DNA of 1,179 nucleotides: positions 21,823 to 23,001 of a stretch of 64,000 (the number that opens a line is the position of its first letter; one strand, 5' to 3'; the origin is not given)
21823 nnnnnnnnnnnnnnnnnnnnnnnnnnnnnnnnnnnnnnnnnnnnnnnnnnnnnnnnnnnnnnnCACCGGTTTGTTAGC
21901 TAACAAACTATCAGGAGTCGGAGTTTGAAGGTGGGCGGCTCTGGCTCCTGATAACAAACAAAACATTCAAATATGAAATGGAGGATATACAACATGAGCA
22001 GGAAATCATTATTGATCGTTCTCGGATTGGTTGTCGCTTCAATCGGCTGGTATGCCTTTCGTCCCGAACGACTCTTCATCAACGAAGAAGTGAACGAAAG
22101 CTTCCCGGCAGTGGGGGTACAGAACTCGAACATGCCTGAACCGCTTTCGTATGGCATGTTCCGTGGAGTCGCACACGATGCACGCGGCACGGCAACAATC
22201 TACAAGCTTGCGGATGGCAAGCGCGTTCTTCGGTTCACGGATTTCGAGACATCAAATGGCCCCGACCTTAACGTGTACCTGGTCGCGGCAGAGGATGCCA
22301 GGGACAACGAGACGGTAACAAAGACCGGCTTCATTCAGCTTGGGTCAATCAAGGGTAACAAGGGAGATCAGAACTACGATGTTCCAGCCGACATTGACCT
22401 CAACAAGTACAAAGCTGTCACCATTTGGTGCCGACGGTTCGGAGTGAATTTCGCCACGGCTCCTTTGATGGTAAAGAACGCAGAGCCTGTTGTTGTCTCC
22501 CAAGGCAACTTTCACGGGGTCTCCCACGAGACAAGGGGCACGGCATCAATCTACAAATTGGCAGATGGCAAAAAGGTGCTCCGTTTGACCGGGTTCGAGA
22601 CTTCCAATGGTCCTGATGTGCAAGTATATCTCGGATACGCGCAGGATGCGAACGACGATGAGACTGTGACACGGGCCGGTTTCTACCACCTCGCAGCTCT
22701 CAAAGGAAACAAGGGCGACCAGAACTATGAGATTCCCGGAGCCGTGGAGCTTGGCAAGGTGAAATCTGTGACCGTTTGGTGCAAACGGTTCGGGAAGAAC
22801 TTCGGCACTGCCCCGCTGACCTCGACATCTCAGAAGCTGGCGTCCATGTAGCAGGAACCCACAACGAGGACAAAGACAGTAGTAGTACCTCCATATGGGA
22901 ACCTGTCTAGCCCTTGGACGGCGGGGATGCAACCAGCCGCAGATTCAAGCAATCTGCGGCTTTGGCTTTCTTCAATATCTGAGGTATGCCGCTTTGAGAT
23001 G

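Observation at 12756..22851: Ten-kb island of exported redox/repair proteins: GlcG-cupin, SMP-30 lactonase-like propellers, DM13 domains, outer-membrane barrels, MsrA/MsrB, NDH-2, spondin_N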

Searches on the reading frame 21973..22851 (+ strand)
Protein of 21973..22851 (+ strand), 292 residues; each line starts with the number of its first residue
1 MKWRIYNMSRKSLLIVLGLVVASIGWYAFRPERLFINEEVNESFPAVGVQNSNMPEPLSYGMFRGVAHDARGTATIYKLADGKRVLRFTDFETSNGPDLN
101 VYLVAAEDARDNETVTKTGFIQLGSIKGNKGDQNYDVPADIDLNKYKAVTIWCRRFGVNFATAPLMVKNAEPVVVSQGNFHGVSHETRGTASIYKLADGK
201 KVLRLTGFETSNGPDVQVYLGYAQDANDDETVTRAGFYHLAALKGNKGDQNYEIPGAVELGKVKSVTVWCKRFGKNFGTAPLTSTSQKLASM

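Call 4: search_protein_families(library=pfam, proteins=[window:21973-22851:+], max_evalue=0.01)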
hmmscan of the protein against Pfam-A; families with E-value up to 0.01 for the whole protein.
window:21973-22851:+ (292 aa): 2 families
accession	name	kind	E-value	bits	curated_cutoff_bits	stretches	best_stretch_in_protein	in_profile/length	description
PF10517.14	DM13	-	8.9e-51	171.4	25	2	63-165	2-105/105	Electron transfer DM13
PF12244.13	DUF3606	-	0.0018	18.5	24.3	0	138-159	10-31/54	Protein of unknown function (DUF3606)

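Call 5: search_protein_families(library=ncbifam, proteins=[window:21973-22851:+], max_evalue=0.01)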
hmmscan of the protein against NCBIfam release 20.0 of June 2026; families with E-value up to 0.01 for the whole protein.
window:21973-22851:+ (292 aa): 0 families

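Call 10: find_encoding_contigs(protein=window:21973-22851:+, flank=10000, max_places=6)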
Protein window:21973-22851:+ (292 aa): no gene with exactly this product is on record in the collection.

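Call 11: find_homologous_proteins(query=window:21973-22851:+, max_evalue=0.00001)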
Query window:21973-22851:+ (292 aa): 7569 proteins with E <= 0.00001 among 8000 candidates; the best 120 are listed.
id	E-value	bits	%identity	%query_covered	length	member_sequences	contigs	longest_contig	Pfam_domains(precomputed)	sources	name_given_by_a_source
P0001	1.1e-182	624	96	98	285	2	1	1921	PF10517.15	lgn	-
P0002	2.3e-169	580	59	94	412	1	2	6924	PF10517.15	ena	-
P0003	1.1e-159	548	83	98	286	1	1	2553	PF10517.15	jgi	-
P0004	3.3e-159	547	83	98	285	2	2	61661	PF10517.15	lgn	-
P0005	3.3e-155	534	81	98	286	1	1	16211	PF10517.15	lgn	-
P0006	1.4e-154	531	80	98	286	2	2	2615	PF10517.15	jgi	jgi:hypothetical protein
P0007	6.6e-150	516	78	98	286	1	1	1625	PF10517.15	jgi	jgi:hypothetical protein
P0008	6.9e-150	516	77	98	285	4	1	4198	PF10517.15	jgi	jgi:hypothetical protein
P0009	2.0e-148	511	59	94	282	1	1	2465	PF10517.15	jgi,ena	-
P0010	6.9e-148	509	77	96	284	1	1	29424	PF10517.15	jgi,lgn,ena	-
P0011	4.2e-146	504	59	94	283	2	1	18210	PF10517.15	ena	-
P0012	1.4e-144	499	74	98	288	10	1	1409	PF10517.15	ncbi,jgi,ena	jgi:hypothetical protein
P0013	2.0e-144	498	75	97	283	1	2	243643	PF10517.15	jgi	jgi:hypothetical protein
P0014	1.1e-143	496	64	88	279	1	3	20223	PF10517.15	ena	-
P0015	2.5e-143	495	75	96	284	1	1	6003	PF10517.15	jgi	jgi:hypothetical protein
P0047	1.8e-130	452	68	97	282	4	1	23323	PF10517.15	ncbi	-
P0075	2.4e-127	442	59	95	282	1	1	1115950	PF10517.15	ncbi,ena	-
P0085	8.4e-127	440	61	89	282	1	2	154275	PF10517.15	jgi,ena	-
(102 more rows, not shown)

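Call 12: find_encoding_contigs(protein=P0004, flank=10000, max_places=2)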
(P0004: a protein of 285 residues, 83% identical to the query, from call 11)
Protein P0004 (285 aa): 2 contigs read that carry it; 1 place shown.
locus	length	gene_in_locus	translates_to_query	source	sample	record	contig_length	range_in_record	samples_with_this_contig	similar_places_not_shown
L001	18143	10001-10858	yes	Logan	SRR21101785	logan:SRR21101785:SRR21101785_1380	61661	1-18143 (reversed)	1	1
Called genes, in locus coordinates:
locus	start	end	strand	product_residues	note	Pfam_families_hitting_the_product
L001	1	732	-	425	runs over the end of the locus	PF12867:DinB_2, PF03781:FGE-sulfatase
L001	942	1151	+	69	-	-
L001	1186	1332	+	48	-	-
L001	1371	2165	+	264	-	PF00230:MIP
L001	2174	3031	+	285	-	PF03928:HbpS-like, PF13185:GAF_2 (weak), PF00190:Cupin_1 (weak), PF07883:Cupin_2 (faint)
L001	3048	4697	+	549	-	PF08450:SGL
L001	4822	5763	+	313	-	PF02368:Big_2 (weak), PF25354:Ig_NUP210_16th (faint), PF02368:Big_2, PF26918:Ig_Eae (weak), PF10517:DM13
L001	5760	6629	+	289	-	-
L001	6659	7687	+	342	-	PF08450:SGL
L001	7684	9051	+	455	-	PF00070:Pyr_redox (faint), PF01266:DAO (faint), PF07992:Pyr_redox_2, PF22366:NDH2_C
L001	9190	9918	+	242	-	-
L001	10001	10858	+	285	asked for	PF10517:DM13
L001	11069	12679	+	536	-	PF00732:GMC_oxred_N (weak), PF00890:FAD_binding_2 (faint), PF01266:DAO (faint), PF07992:Pyr_redox_2 (faint), PF05199:GMC_oxred_C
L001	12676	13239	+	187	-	PF03358:FMN_red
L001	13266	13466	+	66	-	PF09723:Zn_ribbon_8 (faint)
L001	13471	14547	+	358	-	-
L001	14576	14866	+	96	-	-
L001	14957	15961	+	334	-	PF00903:Glyoxalase, PF13669:Glyoxalase_4 (weak), PF00903:Glyoxalase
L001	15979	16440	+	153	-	PF04945:YHS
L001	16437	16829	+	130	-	PF02922:CBM_48 (weak), PF16561:AMPK1_CBM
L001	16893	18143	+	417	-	?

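Call 13: find_encoding_contigs(protein=P0013, flank=10000, max_places=2)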
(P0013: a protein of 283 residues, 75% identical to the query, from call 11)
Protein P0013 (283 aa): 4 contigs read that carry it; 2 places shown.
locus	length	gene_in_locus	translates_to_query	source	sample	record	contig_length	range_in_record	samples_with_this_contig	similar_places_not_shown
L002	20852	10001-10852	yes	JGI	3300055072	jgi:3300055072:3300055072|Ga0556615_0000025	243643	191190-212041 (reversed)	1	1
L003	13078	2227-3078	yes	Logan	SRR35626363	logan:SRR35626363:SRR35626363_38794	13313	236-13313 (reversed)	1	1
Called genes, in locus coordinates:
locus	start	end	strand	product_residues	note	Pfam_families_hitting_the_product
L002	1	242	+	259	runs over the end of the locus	PF00230:MIP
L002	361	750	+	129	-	-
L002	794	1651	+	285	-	PF03928:HbpS-like, PF00190:Cupin_1 (weak), PF07883:Cupin_2 (faint)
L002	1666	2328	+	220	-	PF03928:HbpS-like, PF13185:GAF_2 (weak)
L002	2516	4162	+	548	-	PF08450:SGL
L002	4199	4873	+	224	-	PF00485:PRK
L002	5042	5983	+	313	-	PF02368:Big_2, PF25354:Ig_NUP210_16th (faint), PF26182:Ig_NUP210_5th (faint), PF02368:Big_2, PF10517:DM13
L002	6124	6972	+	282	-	-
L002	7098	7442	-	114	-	-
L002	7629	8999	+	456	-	PF01266:DAO (faint), PF07992:Pyr_redox_2, PF00070:Pyr_redox (weak), PF22366:NDH2_C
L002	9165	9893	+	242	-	-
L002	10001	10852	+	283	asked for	PF10517:DM13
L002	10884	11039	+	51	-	-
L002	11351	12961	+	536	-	PF00890:FAD_binding_2 (faint), PF01266:DAO (faint), PF07992:Pyr_redox_2 (faint), PF00732:GMC_oxred_N, PF05199:GMC_oxred_C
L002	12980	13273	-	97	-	PF05016:ParE_toxin (weak)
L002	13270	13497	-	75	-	PF09720:Unstab_antitox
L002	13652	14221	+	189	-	PF02525:Flavodoxin_2 (weak), PF03358:FMN_red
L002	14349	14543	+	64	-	PF09723:Zn_ribbon_8 (faint)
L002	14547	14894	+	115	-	PF07784:DUF1622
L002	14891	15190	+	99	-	-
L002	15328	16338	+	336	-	PF00903:Glyoxalase, PF13669:Glyoxalase_4, PF22677:Ble-like_N (faint), PF00903:Glyoxalase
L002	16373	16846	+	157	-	PF04945:YHS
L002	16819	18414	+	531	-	PF00082:Peptidase_S8, PF02922:CBM_48 (weak), PF16561:AMPK1_CBM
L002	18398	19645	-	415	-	PF13173:AAA_14, PF13635:DUF4143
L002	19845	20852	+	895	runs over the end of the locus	PF03200:Glyco_hydro_63 (faint), PF22422:MGH1-like_GH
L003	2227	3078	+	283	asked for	PF10517:DM13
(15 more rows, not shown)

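Call 14: find_encoding_contigs(protein=P0075, flank=10000, max_places=2)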
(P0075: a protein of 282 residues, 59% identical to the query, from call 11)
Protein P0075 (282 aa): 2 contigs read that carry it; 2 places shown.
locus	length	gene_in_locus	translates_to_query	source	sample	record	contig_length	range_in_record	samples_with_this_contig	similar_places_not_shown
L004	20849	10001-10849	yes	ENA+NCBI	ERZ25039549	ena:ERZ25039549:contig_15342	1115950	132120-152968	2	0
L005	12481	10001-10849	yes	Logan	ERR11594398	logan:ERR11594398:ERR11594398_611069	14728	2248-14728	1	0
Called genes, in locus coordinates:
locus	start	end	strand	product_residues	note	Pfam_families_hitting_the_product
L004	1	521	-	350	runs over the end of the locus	PF08240:ADH_N, PF00107:ADH_zinc_N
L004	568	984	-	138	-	PF07386:DUF1499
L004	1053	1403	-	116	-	PF02627:CMD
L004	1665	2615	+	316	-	PF00211:Guanylate_cyc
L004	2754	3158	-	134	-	PF04828:GFA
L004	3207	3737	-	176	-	-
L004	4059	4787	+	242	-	PF00378:ECH_1, PF16113:ECH_2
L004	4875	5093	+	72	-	-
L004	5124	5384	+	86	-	PF02566:OsmC (weak)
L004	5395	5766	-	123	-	-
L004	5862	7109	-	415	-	PF16655:PhoD_N, PF09423:PhoD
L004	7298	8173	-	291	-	PF01738:DLH, PF02129:Peptidase_S15 (weak), PF12697:Abhydrolase_6 (weak), PF00326:Peptidase_S9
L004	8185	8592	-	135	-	PF08327:AHSA1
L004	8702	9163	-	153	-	PF09912:DUF2141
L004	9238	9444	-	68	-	-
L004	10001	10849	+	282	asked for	PF10517:DM13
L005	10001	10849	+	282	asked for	PF10517:DM13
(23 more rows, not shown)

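Call 15: find_encoding_contigs(protein=P0047, flank=10000, max_places=2)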
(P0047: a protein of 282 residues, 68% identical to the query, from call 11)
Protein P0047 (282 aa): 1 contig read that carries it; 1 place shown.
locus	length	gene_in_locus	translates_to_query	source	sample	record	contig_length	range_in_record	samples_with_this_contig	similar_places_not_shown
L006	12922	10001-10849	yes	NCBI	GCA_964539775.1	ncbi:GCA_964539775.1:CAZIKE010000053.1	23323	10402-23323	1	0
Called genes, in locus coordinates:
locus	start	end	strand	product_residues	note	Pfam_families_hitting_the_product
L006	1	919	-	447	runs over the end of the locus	PF12867:DinB_2, PF03781:FGE-sulfatase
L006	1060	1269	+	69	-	-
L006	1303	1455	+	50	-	-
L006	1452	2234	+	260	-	PF00230:MIP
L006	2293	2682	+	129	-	-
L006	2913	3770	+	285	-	PF03928:HbpS-like, PF00190:Cupin_1, PF07883:Cupin_2 (faint)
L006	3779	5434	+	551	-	PF08450:SGL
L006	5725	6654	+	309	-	PF02368:Big_2 (weak), PF25354:Ig_NUP210_16th (faint), PF02368:Big_2, PF10517:DM13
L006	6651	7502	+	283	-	-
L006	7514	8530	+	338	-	PF08450:SGL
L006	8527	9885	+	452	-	PF01266:DAO (faint), PF07992:Pyr_redox_2, PF00070:Pyr_redox (weak), PF22366:NDH2_C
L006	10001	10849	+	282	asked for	PF10517:DM13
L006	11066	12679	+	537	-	PF00732:GMC_oxred_N (weak), PF00890:FAD_binding_2 (faint), PF01266:DAO (faint), PF05199:GMC_oxred_C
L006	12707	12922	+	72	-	?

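Call 16: find_encoding_contigs(protein=P0085, flank=10000, max_places=2)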
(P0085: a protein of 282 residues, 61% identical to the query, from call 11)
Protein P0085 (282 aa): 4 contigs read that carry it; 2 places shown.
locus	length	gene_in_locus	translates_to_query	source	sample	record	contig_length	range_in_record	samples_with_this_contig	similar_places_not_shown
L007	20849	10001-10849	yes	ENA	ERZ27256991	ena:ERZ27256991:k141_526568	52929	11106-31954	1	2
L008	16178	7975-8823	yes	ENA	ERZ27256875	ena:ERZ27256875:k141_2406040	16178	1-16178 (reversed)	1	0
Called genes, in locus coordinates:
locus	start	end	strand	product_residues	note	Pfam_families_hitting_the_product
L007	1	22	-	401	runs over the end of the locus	PF07075:NamZ_N, PF20732:NamZ_C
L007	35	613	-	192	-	-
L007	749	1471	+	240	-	PF00596:Aldolase_II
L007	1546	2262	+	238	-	PF00596:Aldolase_II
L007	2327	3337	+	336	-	PF12974:Phosphonate-bd (faint)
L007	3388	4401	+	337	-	PF12974:Phosphonate-bd (weak)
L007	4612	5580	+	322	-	PF13379:NMT1_2, PF09084:NMT1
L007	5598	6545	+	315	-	-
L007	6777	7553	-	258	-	PF00378:ECH_1, PF16113:ECH_2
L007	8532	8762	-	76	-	-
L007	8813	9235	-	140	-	-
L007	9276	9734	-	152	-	-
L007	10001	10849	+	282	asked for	PF10517:DM13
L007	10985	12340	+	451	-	PF07992:Pyr_redox_2, PF00070:Pyr_redox (weak), PF22366:NDH2_C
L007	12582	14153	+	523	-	PF00890:FAD_binding_2 (faint), PF07992:Pyr_redox_2 (faint), PF00732:GMC_oxred_N, PF05199:GMC_oxred_C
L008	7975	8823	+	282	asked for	PF10517:DM13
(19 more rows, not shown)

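Call 19: find_related_loci(query=A1, collection=genome_contigs, flank=10000)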
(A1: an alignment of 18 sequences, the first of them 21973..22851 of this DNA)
Query A1 (292 aa) in genome_contigs; peptide patterns used: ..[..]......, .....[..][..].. (x = any residue, [..] = any of these).
600 stretches matched a pattern (row limit reached: there are more); 574 encode a relative of the query (tblastn E <= 1e-3); the best 80 are kept; 80 distinct loci.
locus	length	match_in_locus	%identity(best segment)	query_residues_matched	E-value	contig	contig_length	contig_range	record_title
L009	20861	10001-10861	60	3-290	2e-118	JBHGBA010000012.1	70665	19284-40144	MAG: Terriglobales bacterium isolate SBS.BIN.59 SBSBIN59_contig_12, whole genome shotgun sequence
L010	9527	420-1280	61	8-286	3e-117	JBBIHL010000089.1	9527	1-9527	MAG: Candidatus Eisenbacteria bacterium isolate PFF170222_bin_113 NODE_2526_length_9527_cov_4.863809, whole genome shotg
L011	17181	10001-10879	58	8-288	5e-111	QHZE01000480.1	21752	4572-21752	MAG: Acidobacteria bacterium isolate gp18 AA62 14_1009_13_30cm_scaffold_8921_curated, whole genome shotgun sequence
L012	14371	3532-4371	58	8-285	2e-110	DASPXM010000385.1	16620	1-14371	MAG TPA_asm: Verrucomicrobiia bacterium isolate SMAG_U11567 k141_776055, whole genome shotgun sequence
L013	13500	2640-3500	57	8-292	1e-110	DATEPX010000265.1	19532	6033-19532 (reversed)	MAG TPA_asm: Terriglobales bacterium isolate SMAG_U9032 k141_2977177, whole genome shotgun sequence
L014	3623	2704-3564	57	8-289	4e-111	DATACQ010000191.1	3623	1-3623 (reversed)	MAG TPA_asm: Candidatus Binatia bacterium isolate SMAG_U6728 k141_15161, whole genome shotgun sequence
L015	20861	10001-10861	57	8-292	5e-109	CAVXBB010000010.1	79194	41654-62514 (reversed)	MAG: uncultured Acidobacteriaceae bacterium isolate MFD02579.bin.2.56 genome assembly, contig: contig_36724, whole genom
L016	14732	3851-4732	60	15-292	8e-109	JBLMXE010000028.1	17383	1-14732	MAG: Chlamydiota bacterium isolate MAG264 PRJNA957066_bin44_renamed_27, whole genome shotgun sequence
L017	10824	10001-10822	59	6-291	8e-109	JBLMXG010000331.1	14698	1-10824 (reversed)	MAG: Chloroflexota bacterium isolate MAG262 PRJNA957066_bin42_renamed_330, whole genome shotgun sequence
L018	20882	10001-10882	59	1-291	6e-107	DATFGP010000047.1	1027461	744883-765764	MAG TPA_asm: Pyrinomonadaceae bacterium isolate SMAG_U8666 k141_994334, whole genome shotgun sequence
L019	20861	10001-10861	58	8-291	2e-106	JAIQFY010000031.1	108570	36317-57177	MAG: Terriglobia bacterium isolate SRVP_39 SRVP18_hole-7m-from-trench_1_20cm_scaffold_298, whole genome shotgun sequence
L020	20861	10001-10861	57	4-291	3e-106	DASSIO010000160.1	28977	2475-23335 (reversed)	MAG TPA_asm: Terriglobales bacterium isolate SMAG_U1090 k141_639057, whole genome shotgun sequence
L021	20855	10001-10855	56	10-292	2e-106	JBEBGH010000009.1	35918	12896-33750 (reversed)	MAG: Pirellulaceae bacterium isolate ASF_17 NODE_423_length_35918_cov_3.571903, whole genome shotgun sequence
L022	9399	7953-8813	57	3-284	3e-104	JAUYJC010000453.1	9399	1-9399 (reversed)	MAG: Deltaproteobacteria bacterium isolate C24_metabat.bin.121_sub C24_k141_88572, whole genome shotgun sequence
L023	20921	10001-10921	56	11-282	8e-104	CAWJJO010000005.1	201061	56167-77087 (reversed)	MAG: uncultured bacterium isolate MFD05674.bin.2.88 genome assembly, contig: contig_115381, whole genome shotgun sequenc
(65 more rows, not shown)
